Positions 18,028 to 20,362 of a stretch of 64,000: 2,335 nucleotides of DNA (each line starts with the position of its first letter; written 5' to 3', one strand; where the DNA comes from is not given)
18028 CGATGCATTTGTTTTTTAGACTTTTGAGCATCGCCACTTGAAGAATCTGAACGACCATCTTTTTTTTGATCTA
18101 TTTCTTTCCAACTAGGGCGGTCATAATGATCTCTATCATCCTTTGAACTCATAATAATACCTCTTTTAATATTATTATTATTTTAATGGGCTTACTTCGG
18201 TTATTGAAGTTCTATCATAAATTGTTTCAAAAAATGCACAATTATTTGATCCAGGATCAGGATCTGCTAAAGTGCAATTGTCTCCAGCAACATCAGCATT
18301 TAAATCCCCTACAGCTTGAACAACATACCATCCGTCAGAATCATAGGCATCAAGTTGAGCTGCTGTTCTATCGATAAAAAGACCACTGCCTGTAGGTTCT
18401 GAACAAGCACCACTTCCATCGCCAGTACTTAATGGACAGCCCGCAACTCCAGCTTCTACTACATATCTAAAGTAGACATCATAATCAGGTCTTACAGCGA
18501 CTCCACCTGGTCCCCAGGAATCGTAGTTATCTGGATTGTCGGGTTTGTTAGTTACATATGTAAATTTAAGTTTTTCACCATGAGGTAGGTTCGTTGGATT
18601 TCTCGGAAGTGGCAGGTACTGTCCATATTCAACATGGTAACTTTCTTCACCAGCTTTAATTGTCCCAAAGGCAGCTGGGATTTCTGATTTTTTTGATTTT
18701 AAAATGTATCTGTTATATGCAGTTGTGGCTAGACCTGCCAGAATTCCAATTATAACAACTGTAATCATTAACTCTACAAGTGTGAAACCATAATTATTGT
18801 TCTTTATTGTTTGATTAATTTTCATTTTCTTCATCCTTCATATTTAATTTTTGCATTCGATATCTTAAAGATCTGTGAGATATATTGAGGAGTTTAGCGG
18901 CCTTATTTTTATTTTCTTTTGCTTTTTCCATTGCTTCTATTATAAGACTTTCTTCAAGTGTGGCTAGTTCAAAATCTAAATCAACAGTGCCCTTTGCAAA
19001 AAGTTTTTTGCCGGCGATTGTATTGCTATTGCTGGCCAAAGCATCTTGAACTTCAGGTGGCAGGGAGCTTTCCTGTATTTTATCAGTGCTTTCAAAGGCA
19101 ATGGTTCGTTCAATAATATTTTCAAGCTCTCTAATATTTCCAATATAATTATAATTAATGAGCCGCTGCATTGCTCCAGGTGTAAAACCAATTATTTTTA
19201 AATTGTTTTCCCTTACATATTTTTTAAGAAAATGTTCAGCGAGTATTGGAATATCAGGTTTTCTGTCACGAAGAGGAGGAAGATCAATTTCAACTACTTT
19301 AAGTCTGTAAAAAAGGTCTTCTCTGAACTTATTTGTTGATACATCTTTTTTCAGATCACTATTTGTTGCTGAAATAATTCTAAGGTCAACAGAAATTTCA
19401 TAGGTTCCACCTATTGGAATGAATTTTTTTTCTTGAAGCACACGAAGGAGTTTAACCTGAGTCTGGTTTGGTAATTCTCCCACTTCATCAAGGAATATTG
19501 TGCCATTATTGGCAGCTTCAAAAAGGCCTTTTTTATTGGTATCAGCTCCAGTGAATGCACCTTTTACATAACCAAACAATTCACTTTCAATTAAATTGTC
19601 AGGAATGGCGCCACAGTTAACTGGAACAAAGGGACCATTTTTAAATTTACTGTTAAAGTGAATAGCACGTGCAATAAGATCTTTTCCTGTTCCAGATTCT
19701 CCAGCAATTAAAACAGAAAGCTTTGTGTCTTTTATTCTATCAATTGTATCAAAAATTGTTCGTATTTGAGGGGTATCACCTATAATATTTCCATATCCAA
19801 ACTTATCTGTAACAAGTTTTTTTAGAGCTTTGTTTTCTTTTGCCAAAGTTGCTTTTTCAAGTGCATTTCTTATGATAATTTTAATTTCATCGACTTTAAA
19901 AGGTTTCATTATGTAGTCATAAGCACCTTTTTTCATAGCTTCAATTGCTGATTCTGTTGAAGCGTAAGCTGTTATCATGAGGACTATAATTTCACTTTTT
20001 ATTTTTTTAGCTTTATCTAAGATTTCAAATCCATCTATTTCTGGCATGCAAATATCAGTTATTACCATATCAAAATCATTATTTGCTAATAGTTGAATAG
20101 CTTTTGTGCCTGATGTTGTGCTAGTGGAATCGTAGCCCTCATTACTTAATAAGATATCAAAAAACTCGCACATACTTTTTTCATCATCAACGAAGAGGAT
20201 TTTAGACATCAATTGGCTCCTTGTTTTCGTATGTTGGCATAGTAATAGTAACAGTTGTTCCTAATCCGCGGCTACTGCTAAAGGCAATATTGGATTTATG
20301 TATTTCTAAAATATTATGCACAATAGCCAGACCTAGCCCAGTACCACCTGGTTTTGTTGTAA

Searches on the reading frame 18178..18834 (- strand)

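Call 31: search_protein_families(library=pfam, proteins=[window:18178-18834:-])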
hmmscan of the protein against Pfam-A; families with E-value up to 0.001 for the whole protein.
window:18178-18834:- (218 aa): 1 family
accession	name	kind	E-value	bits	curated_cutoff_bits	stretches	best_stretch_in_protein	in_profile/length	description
PF07963.17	N_methyl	-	4.9e-09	35.8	21.2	1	12-36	2-26/27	Prokaryotic N-terminal methylation motif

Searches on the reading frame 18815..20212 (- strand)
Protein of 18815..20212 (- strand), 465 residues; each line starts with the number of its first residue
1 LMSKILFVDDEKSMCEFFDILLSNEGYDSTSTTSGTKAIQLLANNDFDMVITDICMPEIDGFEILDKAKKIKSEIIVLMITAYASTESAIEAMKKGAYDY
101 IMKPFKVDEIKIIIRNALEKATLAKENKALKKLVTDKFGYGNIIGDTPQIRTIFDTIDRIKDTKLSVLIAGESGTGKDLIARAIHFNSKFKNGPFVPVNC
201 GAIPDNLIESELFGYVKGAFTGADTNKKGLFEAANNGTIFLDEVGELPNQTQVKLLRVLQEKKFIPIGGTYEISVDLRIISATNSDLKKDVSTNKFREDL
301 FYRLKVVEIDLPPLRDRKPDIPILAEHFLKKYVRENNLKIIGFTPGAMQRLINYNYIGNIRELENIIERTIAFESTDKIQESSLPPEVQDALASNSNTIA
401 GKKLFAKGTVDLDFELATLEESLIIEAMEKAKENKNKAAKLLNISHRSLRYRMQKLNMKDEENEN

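Call 17: search_protein_families(library=pfam, proteins=[window:18815-20212:-])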
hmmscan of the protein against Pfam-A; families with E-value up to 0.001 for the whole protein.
window:18815-20212:- (465 aa): 7 families
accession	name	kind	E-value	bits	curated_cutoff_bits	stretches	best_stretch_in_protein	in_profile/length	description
PF00158.32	Sigma54_activat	-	6.7e-70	234.6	20.2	1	143-309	1-167/168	Sigma-54 interaction domain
PF00072.30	Response_reg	-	4.2e-27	94.9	30.2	1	5-114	1-110/111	Response regulator receiver domain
PF25601.1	AAA_lid_14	-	1.1e-23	83.2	27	1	315-395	1-81/87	AAA+ ATPase lid domain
PF14532.12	Sigma54_activ_2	-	9.7e-21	74.9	25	1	144-314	1-138/138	Sigma-54 interaction domain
PF02954.25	HTH_8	-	4.5e-09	36.3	22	1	416-456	2-42/42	Bacterial regulatory protein, Fis family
PF07728.20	AAA_5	-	4.1e-08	33.8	22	1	167-286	2-124/139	AAA domain (dynein-related subfamily)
PF00004.35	AAA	-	0.00021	22.2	21.2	0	167-263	1-96/131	ATPase family associated with various cellular activities (AAA)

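Call 57: search_protein_families(library=ncbifam, proteins=[window:18815-20212:-], max_evalue=0.01)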
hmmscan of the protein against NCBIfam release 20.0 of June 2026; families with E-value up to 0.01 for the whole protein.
window:18815-20212:- (465 aa): 121 families (the best 25 are shown)
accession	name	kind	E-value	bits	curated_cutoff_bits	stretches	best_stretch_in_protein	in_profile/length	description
NF008469.0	PRK11361.1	equivalog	5.9e-145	483.5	714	1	3-458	5-456/461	acetoacetate metabolism transcriptional regulator AtoC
TIGR01818.1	ntrC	equivalog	2.5e-123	412.3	558.6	1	5-455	1-462/463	nitrogen regulation protein NR(I)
NF007689.0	PRK10365.1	equivalog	2.5e-112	375.9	760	1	4-451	7-437/441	sigma-54-dependent response regulator transcription factor ZraR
NF041552.1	TF_PrdR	equivalog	4.3e-112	375.3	795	1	120-455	248-575/577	sigma-54 dependent transcriptional regulator PrdR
TIGR02915.1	PEP_resp_reg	equivalog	2e-110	369.7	502.6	1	5-459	1-445/445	PEP-CTERM-box response regulator transcription factor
NF051870.1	NAssimRespRegNtrX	equivalog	2.3e-105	353.1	600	1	2-408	1-405/452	nitrogen assimilation response regulator NtrX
NF041946.1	LuxO_transreg_Vib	equivalog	1.7e-104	350.2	800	1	8-455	2-459/463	quorum-sensing sigma-54 dependent transcriptional regulator LuxO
NF011695.0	PRK15115.1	equivalog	5.6e-104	348.4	763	1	3-413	7-402/445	two-component system response regulator GlrR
TIGR01817.1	nifA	equivalog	2.7e-103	346.5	528.85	1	136-458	191-529/534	nif-specific transcriptional activator NifA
NF008176.1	PRK10923.1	equivalog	1.3e-100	337.2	620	1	4-458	5-468/469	nitrogen regulation protein NR(I)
NF038308.1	RNA_repair_RtcR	equivalog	7.3e-98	328.7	650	1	39-458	77-518/530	RNA repair transcriptional activator RtcR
NF049963.1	RespRegFlgRCampy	domain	4.2e-95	319.1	750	1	5-457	3-428/429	fla regulon two-component system response regulator FlgR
NF003451.0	PRK05022.1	equivalog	1e-92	311.5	476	1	117-459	167-511/512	nitric oxide reductase transcriptional regulator NorR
NF050807.1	TransRegFlbDCaul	equivalog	3.6e-90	303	750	1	27-456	25-438/454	sigma-54-dependent transcriptional regulator FlbD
TIGR02329.1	propionate_PrpR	equivalog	4.8e-83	279.6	499.2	1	110-454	175-525/526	propionate catabolism operon regulatory protein PrpR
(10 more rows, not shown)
